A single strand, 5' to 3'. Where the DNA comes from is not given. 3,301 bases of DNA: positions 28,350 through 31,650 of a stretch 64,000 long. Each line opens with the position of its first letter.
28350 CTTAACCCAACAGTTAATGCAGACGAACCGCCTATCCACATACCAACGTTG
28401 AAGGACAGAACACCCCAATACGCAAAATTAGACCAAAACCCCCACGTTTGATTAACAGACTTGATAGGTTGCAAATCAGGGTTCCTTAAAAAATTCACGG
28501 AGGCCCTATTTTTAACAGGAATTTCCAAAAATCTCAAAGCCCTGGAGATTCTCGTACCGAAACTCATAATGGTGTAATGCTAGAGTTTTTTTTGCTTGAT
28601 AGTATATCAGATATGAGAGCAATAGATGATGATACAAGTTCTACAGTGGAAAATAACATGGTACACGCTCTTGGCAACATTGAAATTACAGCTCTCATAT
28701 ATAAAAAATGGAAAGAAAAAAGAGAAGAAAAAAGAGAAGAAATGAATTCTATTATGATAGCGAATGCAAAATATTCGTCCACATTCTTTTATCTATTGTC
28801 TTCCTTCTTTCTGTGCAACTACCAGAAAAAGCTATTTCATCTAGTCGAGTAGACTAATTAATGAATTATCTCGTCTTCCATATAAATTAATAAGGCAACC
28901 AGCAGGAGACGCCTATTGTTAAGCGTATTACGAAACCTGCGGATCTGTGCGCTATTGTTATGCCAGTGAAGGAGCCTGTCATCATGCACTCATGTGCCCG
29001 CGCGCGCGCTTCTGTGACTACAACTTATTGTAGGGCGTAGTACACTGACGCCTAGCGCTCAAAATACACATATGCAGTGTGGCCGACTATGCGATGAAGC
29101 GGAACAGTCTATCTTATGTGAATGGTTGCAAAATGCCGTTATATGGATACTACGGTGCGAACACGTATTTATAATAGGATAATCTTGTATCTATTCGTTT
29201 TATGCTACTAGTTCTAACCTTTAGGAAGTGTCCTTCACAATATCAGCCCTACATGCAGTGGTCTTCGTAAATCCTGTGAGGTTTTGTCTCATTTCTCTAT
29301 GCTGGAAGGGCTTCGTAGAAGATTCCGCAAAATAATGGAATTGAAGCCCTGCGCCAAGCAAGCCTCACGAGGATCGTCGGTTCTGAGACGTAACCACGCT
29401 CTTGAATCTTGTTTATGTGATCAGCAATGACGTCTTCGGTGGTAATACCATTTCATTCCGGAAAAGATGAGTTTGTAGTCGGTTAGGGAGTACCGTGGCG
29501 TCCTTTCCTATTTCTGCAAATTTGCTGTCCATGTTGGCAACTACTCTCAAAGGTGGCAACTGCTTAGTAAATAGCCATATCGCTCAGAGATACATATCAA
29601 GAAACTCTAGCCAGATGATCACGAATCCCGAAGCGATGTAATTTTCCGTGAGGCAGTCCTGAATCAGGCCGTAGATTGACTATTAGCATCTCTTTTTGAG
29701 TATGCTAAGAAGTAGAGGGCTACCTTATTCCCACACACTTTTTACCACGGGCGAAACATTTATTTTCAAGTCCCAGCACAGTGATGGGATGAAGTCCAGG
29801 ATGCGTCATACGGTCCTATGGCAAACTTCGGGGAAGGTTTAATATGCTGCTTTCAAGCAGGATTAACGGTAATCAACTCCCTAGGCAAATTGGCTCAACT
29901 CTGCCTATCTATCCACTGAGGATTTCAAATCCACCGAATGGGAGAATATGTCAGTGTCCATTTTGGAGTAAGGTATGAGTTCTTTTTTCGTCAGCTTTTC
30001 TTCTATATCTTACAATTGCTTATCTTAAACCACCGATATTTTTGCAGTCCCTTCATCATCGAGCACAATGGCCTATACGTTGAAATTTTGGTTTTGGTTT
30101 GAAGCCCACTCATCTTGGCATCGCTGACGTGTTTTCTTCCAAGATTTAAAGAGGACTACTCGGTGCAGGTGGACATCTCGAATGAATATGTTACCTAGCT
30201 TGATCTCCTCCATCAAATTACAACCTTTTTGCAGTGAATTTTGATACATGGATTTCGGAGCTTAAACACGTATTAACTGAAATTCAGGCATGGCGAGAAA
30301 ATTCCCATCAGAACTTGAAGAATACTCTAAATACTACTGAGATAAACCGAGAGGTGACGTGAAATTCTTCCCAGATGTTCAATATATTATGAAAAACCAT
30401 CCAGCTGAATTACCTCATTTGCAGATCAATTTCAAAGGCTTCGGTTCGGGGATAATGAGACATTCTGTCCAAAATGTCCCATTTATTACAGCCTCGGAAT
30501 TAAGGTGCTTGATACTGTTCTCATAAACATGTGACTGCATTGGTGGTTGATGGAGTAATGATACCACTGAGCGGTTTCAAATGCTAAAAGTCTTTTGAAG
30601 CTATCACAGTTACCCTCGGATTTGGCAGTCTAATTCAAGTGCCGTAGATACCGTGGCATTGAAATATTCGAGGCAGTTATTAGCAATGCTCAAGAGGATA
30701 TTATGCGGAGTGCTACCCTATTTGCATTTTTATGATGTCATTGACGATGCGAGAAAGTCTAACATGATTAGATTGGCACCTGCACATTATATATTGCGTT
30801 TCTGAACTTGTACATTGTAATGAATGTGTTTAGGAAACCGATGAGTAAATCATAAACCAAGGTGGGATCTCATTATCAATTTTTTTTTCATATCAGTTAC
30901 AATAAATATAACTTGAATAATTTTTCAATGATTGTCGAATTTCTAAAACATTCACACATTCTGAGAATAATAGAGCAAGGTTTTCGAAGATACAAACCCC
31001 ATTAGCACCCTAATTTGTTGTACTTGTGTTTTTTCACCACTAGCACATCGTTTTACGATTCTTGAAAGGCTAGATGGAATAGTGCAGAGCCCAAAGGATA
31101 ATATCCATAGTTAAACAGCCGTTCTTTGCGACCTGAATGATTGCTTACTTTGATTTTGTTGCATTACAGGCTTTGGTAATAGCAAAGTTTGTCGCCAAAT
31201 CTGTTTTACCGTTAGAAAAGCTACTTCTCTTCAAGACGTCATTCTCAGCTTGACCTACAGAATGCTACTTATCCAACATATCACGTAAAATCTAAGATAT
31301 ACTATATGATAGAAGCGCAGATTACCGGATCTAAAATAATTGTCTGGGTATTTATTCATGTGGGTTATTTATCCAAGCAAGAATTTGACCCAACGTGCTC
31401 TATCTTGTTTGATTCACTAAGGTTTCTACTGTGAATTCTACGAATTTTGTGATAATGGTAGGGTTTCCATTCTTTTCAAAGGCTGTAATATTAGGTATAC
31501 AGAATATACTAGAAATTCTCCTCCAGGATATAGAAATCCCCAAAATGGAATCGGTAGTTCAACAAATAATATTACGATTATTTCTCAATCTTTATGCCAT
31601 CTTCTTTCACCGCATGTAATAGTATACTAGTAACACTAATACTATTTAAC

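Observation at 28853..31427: A 2.6-kb block with no ORF of 60 aa or more on any strand, between the THI72 promoter and the delta cluster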

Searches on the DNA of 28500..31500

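Call 57: search_rna_families(source=window, start=28500, end=31500, threshold=evalue, max_evalue=1)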
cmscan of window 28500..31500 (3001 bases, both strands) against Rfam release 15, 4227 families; matches with E-value up to 1: 0.
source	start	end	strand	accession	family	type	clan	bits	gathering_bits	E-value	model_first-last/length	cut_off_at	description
